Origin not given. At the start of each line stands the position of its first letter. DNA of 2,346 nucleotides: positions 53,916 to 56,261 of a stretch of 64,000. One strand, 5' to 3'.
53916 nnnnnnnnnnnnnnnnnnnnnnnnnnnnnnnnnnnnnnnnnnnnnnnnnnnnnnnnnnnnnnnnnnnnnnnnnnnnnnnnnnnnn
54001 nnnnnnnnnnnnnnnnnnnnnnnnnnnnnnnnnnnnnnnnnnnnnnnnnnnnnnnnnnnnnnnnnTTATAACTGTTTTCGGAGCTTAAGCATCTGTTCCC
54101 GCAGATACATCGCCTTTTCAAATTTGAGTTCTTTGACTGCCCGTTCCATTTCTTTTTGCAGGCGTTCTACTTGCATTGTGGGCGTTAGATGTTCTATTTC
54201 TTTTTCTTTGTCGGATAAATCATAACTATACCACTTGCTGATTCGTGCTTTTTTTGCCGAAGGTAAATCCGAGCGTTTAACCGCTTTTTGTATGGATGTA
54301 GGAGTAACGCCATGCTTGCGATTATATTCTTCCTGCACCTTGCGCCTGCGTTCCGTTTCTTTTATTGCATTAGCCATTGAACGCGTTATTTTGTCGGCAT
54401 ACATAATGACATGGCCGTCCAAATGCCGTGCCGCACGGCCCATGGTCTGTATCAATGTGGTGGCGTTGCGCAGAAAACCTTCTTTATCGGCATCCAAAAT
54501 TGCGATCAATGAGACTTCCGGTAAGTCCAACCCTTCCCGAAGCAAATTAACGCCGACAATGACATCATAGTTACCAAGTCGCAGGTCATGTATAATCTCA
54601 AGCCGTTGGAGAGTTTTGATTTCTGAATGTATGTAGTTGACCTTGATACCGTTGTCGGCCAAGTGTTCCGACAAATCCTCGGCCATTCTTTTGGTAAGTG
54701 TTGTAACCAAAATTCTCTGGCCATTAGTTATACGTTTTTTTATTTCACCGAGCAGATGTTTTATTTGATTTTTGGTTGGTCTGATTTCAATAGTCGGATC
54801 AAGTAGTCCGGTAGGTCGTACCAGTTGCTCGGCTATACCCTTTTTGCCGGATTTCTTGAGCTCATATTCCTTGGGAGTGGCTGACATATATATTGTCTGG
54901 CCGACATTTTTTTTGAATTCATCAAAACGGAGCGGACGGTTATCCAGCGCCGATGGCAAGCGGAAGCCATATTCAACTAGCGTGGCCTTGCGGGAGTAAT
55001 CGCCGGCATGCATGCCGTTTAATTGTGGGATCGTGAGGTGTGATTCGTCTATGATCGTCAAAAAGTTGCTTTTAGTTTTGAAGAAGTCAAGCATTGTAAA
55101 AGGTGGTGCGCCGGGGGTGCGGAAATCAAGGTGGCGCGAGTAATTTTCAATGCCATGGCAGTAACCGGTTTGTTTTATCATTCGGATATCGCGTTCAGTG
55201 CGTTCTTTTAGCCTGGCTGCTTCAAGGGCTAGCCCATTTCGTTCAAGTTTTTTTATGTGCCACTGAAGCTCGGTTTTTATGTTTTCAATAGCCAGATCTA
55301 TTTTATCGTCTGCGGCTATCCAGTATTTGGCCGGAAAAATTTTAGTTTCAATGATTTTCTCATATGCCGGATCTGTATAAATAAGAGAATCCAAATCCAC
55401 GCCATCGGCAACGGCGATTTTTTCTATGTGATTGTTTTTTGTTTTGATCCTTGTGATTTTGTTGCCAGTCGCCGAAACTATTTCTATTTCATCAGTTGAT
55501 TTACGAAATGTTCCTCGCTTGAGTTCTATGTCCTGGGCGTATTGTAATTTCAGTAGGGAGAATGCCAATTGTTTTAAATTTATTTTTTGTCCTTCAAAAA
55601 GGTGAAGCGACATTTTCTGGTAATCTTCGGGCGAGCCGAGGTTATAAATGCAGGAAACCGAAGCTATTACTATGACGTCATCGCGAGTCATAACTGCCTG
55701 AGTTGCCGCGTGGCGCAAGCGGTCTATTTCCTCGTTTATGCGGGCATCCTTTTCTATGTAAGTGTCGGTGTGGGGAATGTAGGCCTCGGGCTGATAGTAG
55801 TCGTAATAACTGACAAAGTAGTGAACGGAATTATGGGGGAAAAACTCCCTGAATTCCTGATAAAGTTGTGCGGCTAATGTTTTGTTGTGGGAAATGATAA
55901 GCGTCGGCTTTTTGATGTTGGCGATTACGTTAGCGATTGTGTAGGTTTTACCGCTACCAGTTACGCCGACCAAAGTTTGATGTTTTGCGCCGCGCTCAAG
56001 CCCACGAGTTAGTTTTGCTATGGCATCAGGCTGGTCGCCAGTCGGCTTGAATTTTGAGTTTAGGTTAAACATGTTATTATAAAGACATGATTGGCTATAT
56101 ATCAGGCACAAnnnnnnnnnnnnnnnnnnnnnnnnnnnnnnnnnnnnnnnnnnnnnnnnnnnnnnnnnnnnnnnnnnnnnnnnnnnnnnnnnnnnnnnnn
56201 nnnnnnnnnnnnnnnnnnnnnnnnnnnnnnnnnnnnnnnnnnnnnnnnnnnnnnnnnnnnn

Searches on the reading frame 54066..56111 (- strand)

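Call 49: search_protein_families(library=pfam, proteins=[window:54066-56111:-], max_evalue=0.01)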
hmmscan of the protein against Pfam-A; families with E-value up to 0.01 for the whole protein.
window:54066-56111:- (681 aa): 8 families
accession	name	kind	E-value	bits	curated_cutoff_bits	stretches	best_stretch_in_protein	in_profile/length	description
PF12344.14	UvrB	-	6.4e-22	77.6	27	1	570-611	1-42/43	Ultra-violet resistance protein B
PF00271.37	Helicase_C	-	2.8e-20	73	23.5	1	453-563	6-109/110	Helicase conserved C-terminal domain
PF04851.21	ResIII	-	7.9e-13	49.1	22.5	1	21-96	2-82/164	Type III restriction enzyme, res subunit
PF17757.6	UvrB_inter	-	2.1e-10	41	22.9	1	169-261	1-88/91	UvrB interaction domain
PF00270.35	DEAD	-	1e-07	32.3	26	1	27-98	4-78/167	DEAD/DEAH box helicase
PF02151.25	UVR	-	1.1e-07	31.8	21.5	1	648-680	4-36/36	UvrB/uvrC motif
PF13245.12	AAA_19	-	0.00066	20.3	25.1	0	43-70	12-39/134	AAA domain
PF13604.12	AAA_30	-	0.004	17.3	27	0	38-86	14-65/191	AAA domain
